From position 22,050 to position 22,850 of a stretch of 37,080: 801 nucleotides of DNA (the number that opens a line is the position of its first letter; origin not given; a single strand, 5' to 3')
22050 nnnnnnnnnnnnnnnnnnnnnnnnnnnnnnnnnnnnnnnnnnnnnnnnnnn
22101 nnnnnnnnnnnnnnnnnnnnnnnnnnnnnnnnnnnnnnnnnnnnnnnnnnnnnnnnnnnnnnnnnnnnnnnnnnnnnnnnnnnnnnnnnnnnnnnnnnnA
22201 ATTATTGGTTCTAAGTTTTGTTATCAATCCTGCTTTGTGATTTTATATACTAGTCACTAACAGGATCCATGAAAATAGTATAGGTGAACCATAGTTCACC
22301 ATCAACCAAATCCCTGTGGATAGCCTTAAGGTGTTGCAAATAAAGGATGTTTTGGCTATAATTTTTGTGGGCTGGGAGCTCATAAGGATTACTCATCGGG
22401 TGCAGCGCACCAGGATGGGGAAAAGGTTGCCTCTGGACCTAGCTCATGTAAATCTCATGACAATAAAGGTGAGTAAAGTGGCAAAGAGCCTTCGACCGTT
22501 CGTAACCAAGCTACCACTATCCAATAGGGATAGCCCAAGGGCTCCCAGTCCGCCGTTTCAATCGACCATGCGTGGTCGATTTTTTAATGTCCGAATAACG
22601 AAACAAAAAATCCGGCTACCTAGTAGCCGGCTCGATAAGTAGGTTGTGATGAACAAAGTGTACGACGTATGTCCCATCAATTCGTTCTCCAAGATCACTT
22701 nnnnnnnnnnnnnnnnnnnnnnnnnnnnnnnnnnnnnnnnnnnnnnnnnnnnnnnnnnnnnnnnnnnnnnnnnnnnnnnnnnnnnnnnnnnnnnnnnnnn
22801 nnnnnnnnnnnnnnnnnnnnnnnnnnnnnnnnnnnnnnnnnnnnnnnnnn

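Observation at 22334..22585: Promoter-to-terminator unit encoding a candidate sRNA of about 215 nt divergent from lexA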

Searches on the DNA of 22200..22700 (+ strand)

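Call 4: search_rna_families(source=window, start=22200, end=22700, threshold=evalue, max_evalue=10, show_alignments=5)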
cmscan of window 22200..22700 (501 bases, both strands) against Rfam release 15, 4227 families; matches with E-value up to 10: 4.
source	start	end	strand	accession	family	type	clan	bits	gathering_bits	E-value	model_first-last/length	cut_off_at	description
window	22555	22596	-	RF01318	CRISPR-DR5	Gene; CRISPR;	CL00015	21.5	40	0.9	1-37/37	no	CRISPR RNA direct repeat element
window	22603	22685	-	RF00513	Trp_leader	Cis-reg; leader;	-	20.5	41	0.11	1-100/100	no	Tryptophan operon leader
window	22316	22383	-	RF01089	PK-repBA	Cis-reg;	-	15.3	45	0.87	1-124/124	no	Pseudoknot of the regulatory region of the repBA gene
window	22497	22600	+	RF00285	snoZ6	Gene; snRNA; snoRNA; CD-box;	-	13.1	35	6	1-91/91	no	Z6 small nucleolar RNA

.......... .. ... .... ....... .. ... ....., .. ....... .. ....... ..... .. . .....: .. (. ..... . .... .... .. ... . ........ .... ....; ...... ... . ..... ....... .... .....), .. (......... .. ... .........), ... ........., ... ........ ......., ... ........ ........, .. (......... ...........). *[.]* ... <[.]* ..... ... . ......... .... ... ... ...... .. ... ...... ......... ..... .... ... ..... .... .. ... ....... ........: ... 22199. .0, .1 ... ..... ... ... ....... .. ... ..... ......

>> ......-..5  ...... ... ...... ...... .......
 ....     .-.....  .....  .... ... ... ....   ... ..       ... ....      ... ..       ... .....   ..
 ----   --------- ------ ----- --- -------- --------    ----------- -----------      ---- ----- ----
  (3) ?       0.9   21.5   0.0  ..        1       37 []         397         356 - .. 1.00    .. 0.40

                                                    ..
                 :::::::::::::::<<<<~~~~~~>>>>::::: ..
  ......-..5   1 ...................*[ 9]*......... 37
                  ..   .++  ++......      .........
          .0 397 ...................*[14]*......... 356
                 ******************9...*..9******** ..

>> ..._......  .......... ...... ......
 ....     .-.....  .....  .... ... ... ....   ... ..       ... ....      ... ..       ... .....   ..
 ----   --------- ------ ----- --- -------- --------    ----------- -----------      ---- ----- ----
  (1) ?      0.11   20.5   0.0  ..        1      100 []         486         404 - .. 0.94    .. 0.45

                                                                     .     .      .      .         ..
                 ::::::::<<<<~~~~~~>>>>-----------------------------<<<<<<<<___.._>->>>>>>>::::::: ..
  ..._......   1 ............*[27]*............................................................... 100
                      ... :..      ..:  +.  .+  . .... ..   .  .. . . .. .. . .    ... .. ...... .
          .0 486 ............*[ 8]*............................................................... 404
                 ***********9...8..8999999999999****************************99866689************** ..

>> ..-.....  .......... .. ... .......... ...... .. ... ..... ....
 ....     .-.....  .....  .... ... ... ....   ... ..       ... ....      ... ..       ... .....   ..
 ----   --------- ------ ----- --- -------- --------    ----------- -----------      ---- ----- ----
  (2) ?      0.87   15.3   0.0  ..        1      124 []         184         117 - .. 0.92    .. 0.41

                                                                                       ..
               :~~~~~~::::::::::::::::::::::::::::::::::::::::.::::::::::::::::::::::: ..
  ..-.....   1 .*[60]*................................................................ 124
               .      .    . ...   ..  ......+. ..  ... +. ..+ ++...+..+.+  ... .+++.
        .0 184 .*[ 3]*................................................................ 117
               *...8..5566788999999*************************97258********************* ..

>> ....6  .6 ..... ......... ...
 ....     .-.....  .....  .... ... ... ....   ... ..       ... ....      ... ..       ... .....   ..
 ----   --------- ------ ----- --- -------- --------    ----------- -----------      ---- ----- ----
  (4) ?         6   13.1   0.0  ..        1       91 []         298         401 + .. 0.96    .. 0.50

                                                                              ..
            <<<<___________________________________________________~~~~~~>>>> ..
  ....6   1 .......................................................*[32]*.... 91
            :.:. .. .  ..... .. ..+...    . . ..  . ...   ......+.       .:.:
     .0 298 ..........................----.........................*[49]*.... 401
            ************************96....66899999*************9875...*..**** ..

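Call 29: search_rna_families(source=window, start=22366, end=22556, threshold=evalue, max_evalue=10, show_alignments=6)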
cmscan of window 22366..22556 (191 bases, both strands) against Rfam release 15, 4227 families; matches with E-value up to 10: 2.
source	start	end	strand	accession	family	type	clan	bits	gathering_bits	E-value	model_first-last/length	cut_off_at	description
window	22445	22469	-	RF03012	Mu-gpT-DE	Gene; sRNA;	-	11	49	5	1-53/53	no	Mu-gpT-DE RNA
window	22419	22439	-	RF01792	eiav_FSE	Cis-reg; frameshift_element;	-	9.9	40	5.5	1-35/35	no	ribosomal frameshift site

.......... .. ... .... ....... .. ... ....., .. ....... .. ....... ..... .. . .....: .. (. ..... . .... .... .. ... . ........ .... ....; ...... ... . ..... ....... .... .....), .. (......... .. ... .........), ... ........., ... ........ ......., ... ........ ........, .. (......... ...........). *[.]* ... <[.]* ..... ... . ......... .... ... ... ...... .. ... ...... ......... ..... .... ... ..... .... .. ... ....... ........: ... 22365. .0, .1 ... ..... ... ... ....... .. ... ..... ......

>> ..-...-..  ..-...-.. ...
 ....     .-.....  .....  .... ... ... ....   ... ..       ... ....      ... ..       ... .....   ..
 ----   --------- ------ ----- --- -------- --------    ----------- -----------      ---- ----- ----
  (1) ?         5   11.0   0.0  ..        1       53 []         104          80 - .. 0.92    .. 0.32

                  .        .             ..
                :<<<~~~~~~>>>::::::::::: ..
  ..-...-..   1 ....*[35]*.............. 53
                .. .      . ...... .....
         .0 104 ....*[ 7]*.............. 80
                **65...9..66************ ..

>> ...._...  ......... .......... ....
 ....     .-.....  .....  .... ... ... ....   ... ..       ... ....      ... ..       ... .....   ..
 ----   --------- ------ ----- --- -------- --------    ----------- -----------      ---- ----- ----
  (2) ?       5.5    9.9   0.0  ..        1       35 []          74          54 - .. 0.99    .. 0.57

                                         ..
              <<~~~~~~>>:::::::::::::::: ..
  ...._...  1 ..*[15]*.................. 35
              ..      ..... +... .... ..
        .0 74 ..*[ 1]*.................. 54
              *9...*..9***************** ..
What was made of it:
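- No 6S hit even at E<=10 on a 191-nt query (calls 4, 29).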

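Call 50: build_rna_model(alignment_id=A2, structure=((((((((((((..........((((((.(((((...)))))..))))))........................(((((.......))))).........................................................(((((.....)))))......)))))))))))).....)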
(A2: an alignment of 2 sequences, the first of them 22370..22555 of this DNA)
Model R1 built from alignment A2 (2 sequences, 186 columns); structure: as given.
model positions 186; base pairs 33; branch points 2; effective number of sequences 0.87; information 0.591 bits per position. Calibrated on 0.2 Mb of random sequence (short: E-values are rough).
structure used (alignment columns):
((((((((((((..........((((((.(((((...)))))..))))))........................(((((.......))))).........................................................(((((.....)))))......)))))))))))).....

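Call 51: search_with_rna_model(model_id=R1, sources=[window, L001, L002, L003, L004, L005, L006, L007, L008, L009, L010, L011, L012, L013, L014, L015, L016, L017, L018, L019, L020, L021, L022, L023, L024, L025, L028, L033, L059, L060, L063, L068, L071, L072, L075, L077, L080, L083, L084, L085, L086, L087, L088, L089, L090, L091, L092, L093], max_evalue=10, show_alignments=3)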
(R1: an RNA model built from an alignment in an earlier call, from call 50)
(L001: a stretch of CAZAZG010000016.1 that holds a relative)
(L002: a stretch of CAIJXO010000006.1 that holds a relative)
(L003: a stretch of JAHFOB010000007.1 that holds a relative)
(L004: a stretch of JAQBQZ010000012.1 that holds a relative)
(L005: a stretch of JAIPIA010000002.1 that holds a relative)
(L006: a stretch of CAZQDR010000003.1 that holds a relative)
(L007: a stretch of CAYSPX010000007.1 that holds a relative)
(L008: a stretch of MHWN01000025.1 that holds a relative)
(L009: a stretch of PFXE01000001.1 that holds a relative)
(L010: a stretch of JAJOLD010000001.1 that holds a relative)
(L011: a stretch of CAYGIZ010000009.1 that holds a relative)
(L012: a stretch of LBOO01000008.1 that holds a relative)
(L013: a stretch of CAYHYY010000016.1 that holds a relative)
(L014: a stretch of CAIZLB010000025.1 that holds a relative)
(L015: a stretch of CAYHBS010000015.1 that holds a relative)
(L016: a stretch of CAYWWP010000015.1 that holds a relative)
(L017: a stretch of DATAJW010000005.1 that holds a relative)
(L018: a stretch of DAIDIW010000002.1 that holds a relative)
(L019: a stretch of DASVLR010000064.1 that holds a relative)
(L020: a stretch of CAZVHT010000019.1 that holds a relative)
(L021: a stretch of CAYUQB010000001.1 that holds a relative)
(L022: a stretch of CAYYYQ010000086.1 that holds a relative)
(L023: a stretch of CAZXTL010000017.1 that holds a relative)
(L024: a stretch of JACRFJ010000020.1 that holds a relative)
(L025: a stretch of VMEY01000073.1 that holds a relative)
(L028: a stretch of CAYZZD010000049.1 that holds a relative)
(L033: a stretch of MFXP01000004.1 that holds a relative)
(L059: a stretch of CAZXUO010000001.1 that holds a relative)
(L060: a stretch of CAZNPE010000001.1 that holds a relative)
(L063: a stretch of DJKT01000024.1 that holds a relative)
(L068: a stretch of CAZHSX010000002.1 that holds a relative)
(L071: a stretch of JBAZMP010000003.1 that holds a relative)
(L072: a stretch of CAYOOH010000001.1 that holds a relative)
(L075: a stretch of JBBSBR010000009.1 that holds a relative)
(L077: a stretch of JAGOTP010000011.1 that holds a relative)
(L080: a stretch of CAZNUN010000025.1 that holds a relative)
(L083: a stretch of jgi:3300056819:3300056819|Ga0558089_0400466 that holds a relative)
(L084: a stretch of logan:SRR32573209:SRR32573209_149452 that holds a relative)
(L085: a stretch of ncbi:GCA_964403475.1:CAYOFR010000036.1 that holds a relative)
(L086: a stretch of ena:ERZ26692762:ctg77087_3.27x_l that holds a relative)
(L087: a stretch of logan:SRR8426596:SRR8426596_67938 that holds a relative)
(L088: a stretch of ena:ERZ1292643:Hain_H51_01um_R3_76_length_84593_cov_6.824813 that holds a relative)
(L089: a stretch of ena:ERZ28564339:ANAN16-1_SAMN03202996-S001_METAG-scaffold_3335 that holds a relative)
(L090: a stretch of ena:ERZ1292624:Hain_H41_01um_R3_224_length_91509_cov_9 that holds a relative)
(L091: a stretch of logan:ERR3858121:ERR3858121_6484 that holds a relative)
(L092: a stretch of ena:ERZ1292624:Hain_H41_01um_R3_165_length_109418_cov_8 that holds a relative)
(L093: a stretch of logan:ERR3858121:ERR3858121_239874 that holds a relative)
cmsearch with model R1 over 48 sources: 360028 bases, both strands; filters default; matches with E-value up to 10: 1.
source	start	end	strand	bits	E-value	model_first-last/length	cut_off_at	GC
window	22370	22555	+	250.2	1.6e-65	1-186/186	no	0.53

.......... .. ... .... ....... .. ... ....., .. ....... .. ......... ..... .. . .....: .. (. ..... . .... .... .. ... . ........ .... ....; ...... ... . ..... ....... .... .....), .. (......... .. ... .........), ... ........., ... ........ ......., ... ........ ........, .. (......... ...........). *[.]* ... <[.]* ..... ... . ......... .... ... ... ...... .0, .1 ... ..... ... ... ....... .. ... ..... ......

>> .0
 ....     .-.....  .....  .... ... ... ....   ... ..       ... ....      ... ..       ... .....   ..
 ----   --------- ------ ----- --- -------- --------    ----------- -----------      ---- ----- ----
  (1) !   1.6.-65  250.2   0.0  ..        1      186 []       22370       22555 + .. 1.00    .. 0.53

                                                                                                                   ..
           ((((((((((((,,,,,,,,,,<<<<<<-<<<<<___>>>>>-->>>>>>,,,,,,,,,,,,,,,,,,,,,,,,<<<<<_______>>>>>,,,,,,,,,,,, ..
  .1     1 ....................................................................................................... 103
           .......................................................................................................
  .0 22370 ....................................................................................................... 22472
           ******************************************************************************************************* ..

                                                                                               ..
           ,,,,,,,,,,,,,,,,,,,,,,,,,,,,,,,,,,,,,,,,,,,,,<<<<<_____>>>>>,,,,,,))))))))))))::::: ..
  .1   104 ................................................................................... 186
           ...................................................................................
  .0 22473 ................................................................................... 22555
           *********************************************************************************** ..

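Call 70: search_dna_similar(query=window:22330-22590:+, collection=phages, mode=distant, max_evalue=0.01, max_rows=5)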
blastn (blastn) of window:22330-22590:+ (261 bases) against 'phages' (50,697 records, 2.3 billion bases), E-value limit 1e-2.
No match.

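Call 71: search_dna_similar(query=window:22330-22590:+, collection=plasmids, mode=distant, max_evalue=0.01, max_rows=5)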
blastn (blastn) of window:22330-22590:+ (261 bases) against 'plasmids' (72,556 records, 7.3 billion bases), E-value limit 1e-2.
No match.

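Call 88: search_with_rna_model(model_id=R1, sources=[L095, L096, L094], max_evalue=10)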
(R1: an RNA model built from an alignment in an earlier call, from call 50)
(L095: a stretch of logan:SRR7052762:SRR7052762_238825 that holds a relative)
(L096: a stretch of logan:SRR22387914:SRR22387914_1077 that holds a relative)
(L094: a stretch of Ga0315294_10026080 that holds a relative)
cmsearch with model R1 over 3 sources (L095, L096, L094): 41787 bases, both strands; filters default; matches with E-value up to 10: 0.
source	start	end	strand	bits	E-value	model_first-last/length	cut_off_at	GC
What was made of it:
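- Tried and rejected: It found only itself (calls 50, 51, 88).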

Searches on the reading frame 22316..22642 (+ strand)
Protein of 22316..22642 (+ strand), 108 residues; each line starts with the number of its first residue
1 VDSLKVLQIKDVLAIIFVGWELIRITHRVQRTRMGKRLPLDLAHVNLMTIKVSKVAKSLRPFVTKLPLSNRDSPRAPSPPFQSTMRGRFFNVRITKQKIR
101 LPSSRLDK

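Call 12: search_protein_families(library=pfam, proteins=[window:22316-22642:+], max_evalue=0.01)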
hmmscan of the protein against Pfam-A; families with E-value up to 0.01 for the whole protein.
window:22316-22642:+ (108 aa): 0 families

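Call 23: find_homologous_proteins(query=window:22316-22639:+, max_evalue=1)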
Query window:22316-22639:+ (108 aa): 1 proteins with E <= 1 among 2 candidates.
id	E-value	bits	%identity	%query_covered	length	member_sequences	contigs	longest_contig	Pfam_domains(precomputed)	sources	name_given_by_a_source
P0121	6.3e-59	214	99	95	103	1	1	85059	-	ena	-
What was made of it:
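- Only the sequence itself was recovered from 5.77e9 proteins (call 23).
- Tried and rejected: Only the sequence itself came back (call 23).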
